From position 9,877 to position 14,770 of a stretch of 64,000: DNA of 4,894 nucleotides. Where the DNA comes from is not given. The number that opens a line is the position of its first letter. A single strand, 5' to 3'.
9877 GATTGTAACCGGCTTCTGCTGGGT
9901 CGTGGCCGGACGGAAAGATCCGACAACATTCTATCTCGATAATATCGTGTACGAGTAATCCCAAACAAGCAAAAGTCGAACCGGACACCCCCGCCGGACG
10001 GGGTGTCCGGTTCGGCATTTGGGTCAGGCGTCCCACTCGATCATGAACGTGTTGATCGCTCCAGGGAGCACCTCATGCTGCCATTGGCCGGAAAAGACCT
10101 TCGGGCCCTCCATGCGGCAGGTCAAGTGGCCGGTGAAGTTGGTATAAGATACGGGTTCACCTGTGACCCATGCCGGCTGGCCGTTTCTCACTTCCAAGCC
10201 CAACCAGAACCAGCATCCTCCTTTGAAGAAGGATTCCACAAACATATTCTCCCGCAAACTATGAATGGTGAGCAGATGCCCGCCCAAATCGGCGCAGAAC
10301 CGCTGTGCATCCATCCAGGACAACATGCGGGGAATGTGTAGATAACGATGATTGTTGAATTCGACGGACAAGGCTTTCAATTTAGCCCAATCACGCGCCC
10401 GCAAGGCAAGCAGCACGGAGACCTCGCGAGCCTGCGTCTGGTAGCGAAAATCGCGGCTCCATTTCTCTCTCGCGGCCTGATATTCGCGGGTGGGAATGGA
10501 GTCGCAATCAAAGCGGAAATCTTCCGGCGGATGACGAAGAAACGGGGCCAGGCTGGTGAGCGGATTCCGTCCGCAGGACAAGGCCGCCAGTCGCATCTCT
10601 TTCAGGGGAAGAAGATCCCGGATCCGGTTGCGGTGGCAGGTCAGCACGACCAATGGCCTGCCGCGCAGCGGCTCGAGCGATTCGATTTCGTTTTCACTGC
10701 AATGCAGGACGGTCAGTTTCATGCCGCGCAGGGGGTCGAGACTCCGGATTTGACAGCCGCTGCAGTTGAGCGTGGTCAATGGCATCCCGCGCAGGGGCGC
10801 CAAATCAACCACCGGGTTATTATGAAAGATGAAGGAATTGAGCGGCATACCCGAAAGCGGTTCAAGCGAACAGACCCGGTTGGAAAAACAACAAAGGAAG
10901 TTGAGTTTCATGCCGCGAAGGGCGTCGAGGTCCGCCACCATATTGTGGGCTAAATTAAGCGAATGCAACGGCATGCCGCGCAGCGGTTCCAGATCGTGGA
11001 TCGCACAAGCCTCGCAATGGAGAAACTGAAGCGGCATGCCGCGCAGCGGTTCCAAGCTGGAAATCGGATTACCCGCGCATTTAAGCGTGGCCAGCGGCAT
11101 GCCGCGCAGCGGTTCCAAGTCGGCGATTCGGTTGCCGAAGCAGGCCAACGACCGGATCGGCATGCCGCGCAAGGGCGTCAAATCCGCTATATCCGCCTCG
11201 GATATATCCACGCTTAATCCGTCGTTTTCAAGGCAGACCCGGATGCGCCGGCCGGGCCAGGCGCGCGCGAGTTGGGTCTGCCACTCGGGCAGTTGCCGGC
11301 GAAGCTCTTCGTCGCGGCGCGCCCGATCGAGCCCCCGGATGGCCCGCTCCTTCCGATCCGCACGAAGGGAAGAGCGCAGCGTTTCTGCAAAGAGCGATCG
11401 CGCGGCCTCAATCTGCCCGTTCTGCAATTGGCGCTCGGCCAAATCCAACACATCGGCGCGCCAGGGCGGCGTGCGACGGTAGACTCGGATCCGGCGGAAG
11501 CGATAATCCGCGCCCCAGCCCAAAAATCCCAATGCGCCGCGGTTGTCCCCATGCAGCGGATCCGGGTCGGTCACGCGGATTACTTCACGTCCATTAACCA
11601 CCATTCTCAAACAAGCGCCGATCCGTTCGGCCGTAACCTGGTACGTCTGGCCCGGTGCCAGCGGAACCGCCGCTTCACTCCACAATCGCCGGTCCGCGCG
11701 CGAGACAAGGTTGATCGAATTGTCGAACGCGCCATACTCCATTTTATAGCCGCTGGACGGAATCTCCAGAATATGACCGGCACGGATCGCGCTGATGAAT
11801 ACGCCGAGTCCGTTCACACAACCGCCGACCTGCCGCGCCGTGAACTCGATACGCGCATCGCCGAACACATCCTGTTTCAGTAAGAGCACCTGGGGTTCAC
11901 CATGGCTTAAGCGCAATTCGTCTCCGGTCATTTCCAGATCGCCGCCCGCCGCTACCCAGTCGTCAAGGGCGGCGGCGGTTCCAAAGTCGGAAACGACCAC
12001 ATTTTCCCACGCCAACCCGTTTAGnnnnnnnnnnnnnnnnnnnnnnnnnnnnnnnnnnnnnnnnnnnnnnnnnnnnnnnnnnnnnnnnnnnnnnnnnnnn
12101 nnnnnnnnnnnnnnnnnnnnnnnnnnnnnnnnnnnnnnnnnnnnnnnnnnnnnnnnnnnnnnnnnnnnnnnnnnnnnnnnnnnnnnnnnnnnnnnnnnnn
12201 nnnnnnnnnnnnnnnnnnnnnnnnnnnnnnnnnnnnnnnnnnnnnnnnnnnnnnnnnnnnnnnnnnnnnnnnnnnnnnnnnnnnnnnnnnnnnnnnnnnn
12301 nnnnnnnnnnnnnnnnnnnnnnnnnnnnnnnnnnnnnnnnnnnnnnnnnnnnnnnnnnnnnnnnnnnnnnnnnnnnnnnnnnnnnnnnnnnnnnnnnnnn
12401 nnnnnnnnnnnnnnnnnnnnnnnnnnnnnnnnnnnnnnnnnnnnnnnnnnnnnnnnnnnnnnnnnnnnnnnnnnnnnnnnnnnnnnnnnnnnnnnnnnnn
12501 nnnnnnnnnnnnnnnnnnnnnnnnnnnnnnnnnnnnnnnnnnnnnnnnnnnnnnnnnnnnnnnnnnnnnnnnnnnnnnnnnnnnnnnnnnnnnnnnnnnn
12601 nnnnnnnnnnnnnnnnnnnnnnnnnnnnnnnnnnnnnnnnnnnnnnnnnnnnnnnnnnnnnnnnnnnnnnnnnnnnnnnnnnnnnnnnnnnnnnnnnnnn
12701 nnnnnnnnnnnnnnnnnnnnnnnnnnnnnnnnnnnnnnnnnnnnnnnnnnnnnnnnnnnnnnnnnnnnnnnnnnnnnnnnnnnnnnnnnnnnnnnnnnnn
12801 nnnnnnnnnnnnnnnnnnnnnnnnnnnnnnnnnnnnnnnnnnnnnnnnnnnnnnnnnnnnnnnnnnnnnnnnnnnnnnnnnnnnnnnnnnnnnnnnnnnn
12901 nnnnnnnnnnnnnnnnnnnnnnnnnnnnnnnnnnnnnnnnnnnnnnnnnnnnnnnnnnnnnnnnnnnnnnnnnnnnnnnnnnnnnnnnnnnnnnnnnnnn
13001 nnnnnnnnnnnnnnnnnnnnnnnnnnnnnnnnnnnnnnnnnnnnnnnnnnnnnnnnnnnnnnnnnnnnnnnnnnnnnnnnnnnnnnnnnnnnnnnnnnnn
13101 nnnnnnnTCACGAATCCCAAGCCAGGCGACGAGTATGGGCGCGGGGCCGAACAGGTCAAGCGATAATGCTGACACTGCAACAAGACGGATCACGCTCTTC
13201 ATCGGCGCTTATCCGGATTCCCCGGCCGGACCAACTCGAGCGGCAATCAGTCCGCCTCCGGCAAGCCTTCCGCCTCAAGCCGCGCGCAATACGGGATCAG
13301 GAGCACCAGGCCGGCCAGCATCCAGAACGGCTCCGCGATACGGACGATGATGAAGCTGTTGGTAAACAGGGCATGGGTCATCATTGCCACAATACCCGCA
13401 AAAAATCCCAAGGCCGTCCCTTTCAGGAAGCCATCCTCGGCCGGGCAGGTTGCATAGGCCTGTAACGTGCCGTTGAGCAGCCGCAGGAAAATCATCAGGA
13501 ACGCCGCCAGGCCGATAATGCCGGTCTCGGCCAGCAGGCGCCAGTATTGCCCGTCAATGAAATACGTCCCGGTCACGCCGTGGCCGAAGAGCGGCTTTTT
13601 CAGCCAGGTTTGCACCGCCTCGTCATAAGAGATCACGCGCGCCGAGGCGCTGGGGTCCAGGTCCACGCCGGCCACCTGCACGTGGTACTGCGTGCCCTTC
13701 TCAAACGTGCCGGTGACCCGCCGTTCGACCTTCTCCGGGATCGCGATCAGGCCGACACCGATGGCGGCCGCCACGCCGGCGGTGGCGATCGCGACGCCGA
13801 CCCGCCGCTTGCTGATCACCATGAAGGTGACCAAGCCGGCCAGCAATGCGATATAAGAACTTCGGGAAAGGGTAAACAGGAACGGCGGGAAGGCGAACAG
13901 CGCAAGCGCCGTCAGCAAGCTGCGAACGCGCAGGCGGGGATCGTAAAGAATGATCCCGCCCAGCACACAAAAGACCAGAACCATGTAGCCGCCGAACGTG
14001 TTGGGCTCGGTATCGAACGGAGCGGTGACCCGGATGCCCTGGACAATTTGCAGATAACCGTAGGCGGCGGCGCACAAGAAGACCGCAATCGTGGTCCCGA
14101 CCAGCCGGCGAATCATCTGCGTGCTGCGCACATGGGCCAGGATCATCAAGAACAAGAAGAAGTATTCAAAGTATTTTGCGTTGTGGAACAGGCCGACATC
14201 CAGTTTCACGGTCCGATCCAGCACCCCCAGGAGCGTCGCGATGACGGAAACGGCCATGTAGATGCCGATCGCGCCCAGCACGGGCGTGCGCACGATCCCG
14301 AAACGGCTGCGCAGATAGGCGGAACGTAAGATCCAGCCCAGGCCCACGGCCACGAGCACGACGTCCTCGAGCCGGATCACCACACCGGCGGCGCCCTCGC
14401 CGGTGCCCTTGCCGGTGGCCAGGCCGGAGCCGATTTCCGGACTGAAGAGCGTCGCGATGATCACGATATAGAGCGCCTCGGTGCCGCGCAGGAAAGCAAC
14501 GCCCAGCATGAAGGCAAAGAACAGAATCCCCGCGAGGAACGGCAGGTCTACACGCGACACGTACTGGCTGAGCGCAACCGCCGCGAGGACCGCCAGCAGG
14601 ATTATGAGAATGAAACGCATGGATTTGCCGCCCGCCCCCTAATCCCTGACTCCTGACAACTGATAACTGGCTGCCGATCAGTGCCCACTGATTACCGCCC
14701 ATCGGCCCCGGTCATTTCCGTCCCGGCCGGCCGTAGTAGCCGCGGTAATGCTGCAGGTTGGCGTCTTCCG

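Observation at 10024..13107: Ser/Thr kinase fused to LamG-like domain, LRR array and a bacterial C-type lectin-like domain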

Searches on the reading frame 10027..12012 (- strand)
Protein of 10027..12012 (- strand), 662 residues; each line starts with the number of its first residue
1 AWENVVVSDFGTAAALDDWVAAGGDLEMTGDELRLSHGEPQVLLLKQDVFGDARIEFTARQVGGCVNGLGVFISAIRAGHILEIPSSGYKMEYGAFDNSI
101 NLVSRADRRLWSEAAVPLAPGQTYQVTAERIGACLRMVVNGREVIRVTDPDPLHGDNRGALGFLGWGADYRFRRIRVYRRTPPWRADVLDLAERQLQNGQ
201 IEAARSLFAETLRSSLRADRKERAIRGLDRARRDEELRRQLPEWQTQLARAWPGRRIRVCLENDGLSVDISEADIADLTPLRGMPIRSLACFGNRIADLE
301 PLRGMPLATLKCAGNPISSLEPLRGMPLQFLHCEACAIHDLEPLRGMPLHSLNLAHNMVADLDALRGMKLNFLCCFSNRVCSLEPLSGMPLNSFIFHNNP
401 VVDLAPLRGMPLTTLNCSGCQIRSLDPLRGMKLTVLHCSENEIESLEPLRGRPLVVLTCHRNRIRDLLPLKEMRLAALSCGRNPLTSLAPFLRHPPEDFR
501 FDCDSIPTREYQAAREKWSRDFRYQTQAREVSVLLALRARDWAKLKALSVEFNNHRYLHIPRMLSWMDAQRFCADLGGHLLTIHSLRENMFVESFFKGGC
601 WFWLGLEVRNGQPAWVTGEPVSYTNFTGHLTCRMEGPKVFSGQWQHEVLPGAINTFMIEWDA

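Call 55: find_homologous_proteins(query=window:10027-12012:-, max_evalue=1e-10)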
Query window:10027-12012:- (662 aa): 1599 proteins with E <= 1e-10 among 8000 candidates; the best 120 are listed.
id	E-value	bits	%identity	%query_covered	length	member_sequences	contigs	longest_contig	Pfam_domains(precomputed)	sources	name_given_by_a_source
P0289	7.3e-230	783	53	100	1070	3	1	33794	PF07714.24,PF00069.32,PF00059.28,PF12799.14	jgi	-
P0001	3.6e-221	755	51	100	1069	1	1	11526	PF07714.24,PF00069.32,PF00059.28,PF12799.14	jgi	jgi:serine/threonine protein kinase/Leucine-rich repeat (LRR) protein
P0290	1.3e-220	753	50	100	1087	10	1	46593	PF07714.24,PF00069.32,PF00059.28,PF12799.14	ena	-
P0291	4.3e-217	741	51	100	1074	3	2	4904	PF07714.24,PF00069.32,PF00059.28,PF12799.14,PF01636.30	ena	-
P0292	1.1e-216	740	50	100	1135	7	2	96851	PF07714.24,PF00069.32,PF00059.28,PF12799.14,PF01636.30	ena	-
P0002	1.7e-215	736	50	100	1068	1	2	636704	PF07714.24,PF00069.32,PF00059.28,PF12799.14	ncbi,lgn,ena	-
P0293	1.9e-215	736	51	100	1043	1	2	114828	PF07714.24,PF00069.32,PF00059.28,PF03109.23,PF12799.14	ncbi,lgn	-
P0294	3.3e-214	732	51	100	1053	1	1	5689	PF07714.24,PF00069.32,PF00059.28,PF12799.14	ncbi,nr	ncbi:MAG: protein kinase [Kiritimatiellae bacterium]|nr:protein kinase [Kiritimatiellia bacterium]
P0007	9.5e-214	730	51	100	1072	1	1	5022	PF07714.24,PF00069.32,PF00059.28,PF12799.14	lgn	-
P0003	4.3e-213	728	49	100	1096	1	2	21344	PF07714.24,PF00069.32,PF00059.28,PF12799.14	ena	-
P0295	5.7e-213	727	51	100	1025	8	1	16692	PF07714.24,PF00069.32,PF00059.28,PF03109.23,PF12799.14,PF01636.30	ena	-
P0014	1.3e-212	726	51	100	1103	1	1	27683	PF07714.24,PF00069.32,PF00059.28,PF12799.14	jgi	-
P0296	9.4e-212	723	50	100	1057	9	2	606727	PF07714.24,PF00069.32,PF00059.28,PF12799.14,PF01636.30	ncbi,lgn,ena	-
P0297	1.7e-211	723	49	100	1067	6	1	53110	PF07714.24,PF00069.32,PF00059.28,PF12799.14,PF01636.30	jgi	-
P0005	3.1e-211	722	50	100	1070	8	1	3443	PF07714.24,PF00069.32,PF00059.28,PF12799.14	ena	-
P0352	6.6e-194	664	48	100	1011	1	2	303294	PF07714.24,PF00069.32,PF00059.28,PF12799.14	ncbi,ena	-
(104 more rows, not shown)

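Call 61: find_encoding_contigs(protein=P0296, flank=8000, max_places=1)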
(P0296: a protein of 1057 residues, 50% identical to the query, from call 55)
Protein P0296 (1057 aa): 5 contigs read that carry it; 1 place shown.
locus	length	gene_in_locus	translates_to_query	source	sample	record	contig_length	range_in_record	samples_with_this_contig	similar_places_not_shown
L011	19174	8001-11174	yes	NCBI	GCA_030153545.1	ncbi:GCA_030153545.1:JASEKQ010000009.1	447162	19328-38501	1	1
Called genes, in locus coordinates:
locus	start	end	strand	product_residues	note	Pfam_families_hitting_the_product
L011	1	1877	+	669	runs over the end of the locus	PF02836:Glyco_hydro_2_C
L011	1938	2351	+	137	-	-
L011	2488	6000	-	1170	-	PF00754:F5_F8_type_C, PF22633:F5_F8_type_C_2, PF00754:F5_F8_type_C, PF22633:F5_F8_type_C_2, PF00754:F5_F8_type_C, PF22633:F5_F8_type_C_2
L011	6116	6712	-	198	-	PF13338:AbiEi_4 (weak)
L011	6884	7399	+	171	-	-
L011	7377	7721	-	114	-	-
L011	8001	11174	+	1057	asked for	PF00069:Pkinase, PF07714:PK_Tyr_Ser-Thr, PF01636:APH (faint), PF00069:Pkinase (weak), PF12799:LRR_4 (faint), PF00059:Lectin_C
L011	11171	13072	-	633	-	PF03190:Thioredox_DsbH, PF13899:Thioredoxin_7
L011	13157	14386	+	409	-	-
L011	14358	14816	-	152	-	PF01878:EVE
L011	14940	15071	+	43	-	-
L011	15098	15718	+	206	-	-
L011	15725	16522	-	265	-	PF00196:GerE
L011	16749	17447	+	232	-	-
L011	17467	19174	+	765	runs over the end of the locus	-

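Call 62: find_encoding_contigs(protein=P0352, flank=8000, max_places=1)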
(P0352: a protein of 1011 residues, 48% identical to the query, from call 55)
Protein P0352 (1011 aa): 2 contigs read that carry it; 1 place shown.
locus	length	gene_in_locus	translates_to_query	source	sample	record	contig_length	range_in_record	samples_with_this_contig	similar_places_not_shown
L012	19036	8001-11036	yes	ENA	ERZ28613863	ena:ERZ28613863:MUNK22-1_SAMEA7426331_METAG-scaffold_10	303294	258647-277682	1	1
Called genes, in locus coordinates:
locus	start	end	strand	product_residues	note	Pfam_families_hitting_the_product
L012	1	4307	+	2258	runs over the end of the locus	PF01364:Peptidase_C25, PF19190:BACON_2 (weak), PF04151:PPC, PF03160:Calx-beta, PF18884:TSP3_bac (faint)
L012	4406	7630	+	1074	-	PF00069:Pkinase, PF01636:APH (faint), PF07714:PK_Tyr_Ser-Thr, PF12799:LRR_4 (faint), PF00059:Lectin_C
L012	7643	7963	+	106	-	PF00381:PTS-HPr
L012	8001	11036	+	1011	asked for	PF00069:Pkinase, PF07714:PK_Tyr_Ser-Thr, PF12799:LRR_4 (faint), PF00059:Lectin_C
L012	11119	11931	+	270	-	-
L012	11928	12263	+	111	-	PF01740:STAS, PF13466:STAS_2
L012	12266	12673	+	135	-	PF13581:HATPase_c_2, PF02518:HATPase_c (faint)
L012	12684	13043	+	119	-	PF01740:STAS, PF13466:STAS_2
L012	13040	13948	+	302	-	PF01545:Cation_efflux, PF16916:ZT_dimer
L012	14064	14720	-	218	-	PF02018:CBM_4_9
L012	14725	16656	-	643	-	PF02743:dCache_1, PF22673:MCP-like_PDC_1, PF17201:Cache_3-Cache_2 (weak), PF00672:HAMP, PF07228:SpoIIE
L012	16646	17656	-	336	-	PF09084:NMT1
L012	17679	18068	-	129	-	PF01740:STAS, PF13466:STAS_2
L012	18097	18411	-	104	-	PF04994:TfoX_C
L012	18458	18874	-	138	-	PF13420:Acetyltransf_4 (faint), PF13527:Acetyltransf_9 (faint), PF00583:Acetyltransf_1, PF13673:Acetyltransf_10, PF13508:Acetyltransf_7, PF08445:FR47 (weak)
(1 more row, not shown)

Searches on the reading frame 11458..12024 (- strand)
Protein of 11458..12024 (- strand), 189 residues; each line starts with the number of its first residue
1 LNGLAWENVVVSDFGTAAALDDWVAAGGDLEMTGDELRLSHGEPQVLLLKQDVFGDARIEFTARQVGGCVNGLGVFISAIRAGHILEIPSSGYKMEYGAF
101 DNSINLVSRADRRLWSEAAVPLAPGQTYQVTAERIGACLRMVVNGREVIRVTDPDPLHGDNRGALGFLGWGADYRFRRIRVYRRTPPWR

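Call 49: search_solved_structures(query=A3, max_evalue=1, show_alignments=1)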
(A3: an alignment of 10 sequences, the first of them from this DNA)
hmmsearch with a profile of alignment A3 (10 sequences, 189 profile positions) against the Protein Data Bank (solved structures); distinct sequences matched with E-value up to 1: 6.
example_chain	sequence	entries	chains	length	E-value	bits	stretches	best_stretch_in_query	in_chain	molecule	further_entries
4azz_A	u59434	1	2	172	0.00056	22.5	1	112-179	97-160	LEVANASE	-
4b1l_A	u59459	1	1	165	0.00076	22.1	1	112-179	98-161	LEVANASE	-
4b1m_A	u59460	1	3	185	0.00099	21.7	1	112-179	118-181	LEVANASE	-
1dy2_A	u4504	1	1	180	0.2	14.2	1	45-81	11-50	COLLAGEN ALPHA1(XV) CHAIN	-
1rya_A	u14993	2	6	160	0.94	12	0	5-42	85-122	GDP-mannose mannosyl hydrolase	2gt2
2i8t_A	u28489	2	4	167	0.95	12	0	5-42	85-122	GDP-mannose mannosyl hydrolase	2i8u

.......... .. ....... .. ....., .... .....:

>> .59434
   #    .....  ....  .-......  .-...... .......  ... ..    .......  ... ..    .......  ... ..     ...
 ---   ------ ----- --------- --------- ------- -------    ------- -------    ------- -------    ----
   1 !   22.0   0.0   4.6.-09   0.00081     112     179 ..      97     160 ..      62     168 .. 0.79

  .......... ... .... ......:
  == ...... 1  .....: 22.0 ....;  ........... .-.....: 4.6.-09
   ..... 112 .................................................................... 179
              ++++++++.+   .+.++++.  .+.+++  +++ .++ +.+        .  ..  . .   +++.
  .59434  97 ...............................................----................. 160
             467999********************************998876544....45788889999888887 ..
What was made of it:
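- On PF06439 (DUF1080 / 3-keto-disaccharide hydrolase / CBM66-like beta-sandwich): The profile hits levanase CBM66 4AZZ at E 6e-4 (call 49).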

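Call 50: search_protein_families(library=pfam, alignment_id=A3, max_evalue=0.1)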
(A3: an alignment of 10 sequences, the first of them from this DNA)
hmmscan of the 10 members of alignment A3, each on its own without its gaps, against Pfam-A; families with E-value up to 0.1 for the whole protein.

A. member 1, seq(189 aa): 1 family
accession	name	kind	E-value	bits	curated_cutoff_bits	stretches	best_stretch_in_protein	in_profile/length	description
PF06439.18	3keto-disac_hyd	-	1.6e-06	28.7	26.8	1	19-181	10-186/187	3-keto-disaccharide hydrolase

B. families by the number of members that match (of 10 scanned): 5 families
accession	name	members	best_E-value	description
PF06439.18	3keto-disac_hyd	9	3.5e-07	3-keto-disaccharide hydrolase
PF19763.6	DUF6250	3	0.0006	Domain of unknown function (DUF6250)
PF13385.13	Laminin_G_3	2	0.032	Concanavalin A-like lectin/glucanases superfamily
PF00054.30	Laminin_G_1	1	0.015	Laminin G domain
PF22876.1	SBE2_N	1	0.016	SBE2, N-terminal domain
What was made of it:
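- Checked: Scanned alone, this domain scores 28.7 bits, and 9 of 10 family members match (call 50).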

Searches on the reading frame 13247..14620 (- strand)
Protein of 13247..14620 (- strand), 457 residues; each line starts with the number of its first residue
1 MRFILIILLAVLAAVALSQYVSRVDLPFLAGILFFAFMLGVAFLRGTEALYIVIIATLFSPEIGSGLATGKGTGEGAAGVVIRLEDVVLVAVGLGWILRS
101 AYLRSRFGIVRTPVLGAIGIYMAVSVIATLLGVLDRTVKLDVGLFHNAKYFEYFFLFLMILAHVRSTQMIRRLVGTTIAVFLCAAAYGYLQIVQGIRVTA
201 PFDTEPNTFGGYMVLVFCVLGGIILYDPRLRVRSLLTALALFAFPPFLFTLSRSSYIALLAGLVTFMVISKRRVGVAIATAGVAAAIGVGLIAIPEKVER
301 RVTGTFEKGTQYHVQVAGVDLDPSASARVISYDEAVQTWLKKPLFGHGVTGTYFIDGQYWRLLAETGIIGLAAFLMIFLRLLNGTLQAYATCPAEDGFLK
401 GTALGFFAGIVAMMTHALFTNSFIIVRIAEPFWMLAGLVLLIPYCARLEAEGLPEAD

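Call 7: search_protein_families(library=pfam, proteins=[window:13247-14620:-], max_evalue=0.001)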
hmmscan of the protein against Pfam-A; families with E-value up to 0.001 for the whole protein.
window:13247-14620:- (457 aa): 1 family
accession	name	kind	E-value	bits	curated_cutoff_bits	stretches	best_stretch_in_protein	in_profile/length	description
PF04932.20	Wzy_C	-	2.6e-11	44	31.7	1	240-372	3-146/149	O-Antigen ligase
